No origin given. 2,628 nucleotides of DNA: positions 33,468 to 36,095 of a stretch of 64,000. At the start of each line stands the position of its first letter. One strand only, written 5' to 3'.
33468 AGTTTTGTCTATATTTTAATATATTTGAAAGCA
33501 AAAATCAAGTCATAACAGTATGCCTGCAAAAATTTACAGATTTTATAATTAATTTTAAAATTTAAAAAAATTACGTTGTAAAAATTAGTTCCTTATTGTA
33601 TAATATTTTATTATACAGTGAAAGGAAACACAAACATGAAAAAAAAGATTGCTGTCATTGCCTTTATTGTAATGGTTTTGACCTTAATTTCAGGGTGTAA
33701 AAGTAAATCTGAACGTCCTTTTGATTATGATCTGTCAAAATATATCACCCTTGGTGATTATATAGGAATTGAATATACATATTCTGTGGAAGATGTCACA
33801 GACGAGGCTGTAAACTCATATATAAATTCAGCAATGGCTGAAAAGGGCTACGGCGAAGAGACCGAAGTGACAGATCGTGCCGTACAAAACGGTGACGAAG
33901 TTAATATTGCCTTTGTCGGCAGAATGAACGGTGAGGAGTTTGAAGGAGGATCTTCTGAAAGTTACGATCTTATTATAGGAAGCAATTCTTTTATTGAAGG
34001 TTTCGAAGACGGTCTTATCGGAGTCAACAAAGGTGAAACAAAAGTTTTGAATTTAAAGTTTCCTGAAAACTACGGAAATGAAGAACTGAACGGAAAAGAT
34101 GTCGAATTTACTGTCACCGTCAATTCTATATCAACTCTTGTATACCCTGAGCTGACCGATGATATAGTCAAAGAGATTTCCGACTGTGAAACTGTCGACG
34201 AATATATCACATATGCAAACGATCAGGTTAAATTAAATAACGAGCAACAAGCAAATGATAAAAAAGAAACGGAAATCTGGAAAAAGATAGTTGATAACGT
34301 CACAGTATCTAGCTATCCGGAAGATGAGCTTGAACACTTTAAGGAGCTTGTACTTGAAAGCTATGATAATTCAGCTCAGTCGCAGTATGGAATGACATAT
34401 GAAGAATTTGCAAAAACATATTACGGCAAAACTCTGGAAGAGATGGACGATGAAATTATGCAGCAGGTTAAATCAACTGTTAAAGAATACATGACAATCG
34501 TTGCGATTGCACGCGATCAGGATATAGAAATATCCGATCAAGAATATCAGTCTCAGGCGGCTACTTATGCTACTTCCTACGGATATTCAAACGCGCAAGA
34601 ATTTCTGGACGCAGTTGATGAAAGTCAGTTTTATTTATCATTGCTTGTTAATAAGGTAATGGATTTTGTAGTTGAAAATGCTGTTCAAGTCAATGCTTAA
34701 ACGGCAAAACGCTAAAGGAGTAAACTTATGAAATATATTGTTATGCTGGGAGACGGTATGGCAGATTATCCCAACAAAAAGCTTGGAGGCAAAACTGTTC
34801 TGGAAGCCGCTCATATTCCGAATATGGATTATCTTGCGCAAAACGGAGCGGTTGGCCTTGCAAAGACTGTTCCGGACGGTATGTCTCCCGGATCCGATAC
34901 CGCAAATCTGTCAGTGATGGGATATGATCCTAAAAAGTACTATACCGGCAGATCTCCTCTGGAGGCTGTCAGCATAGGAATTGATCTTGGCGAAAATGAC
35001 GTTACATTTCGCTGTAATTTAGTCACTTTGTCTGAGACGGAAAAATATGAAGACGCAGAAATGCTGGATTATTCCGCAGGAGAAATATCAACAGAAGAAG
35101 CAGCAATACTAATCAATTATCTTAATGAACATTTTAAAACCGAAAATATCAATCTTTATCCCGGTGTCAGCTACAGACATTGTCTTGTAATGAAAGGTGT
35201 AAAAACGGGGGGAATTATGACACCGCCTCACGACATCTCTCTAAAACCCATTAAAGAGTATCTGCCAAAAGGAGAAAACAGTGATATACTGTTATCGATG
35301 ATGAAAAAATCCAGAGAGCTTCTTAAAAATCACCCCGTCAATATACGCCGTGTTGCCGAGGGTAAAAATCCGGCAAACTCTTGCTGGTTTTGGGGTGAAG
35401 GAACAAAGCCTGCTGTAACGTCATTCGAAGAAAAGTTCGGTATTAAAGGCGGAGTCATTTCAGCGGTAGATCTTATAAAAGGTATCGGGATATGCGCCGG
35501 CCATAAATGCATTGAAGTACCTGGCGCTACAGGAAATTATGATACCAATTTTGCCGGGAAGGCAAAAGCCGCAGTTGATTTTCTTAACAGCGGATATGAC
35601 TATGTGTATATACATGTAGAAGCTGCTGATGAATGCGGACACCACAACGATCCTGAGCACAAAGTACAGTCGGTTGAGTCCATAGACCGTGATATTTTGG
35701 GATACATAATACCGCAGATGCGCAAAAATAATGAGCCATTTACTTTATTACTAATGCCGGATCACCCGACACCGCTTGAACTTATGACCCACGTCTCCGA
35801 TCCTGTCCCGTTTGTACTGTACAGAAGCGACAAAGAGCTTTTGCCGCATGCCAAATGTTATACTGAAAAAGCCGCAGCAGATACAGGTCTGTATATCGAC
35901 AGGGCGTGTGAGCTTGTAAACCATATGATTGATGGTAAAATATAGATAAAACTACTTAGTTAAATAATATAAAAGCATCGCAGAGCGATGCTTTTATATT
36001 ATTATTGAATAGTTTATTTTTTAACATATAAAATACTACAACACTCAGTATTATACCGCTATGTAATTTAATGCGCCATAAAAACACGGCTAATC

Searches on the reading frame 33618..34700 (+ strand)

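Call 8: search_protein_families(library=pfam, proteins=[window:33618-34700:+])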
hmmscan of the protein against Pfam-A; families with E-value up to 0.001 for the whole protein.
window:33618-34700:+ (360 aa): 2 families
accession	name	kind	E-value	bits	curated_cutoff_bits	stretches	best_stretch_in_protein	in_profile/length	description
PF00254.34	FKBP_C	-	2e-16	60.5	21.1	1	87-168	3-93/94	FKBP-type peptidyl-prolyl cis-trans isomerase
PF05698.19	Trigger_C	-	2.6e-13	50.8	22.7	1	192-352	1-161/162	Bacterial trigger factor protein (TF) C-terminus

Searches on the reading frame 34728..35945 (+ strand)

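Call 67: search_protein_families(library=pfam, proteins=[window:34728-35945:+], max_evalue=0.00001)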
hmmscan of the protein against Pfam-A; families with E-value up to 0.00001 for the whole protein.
window:34728-35945:+ (405 aa): 2 families
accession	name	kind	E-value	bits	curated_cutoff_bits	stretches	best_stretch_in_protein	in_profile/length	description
PF10143.14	PhosphMutase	-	7.2e-65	218.5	21.5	1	37-205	1-170/170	2,3-bisphosphoglycerate-independent phosphoglycerate mutase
PF01676.23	Metalloenzyme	-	6.3e-43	147.5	24.3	1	1-383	1-232/252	Metalloenzyme superfamily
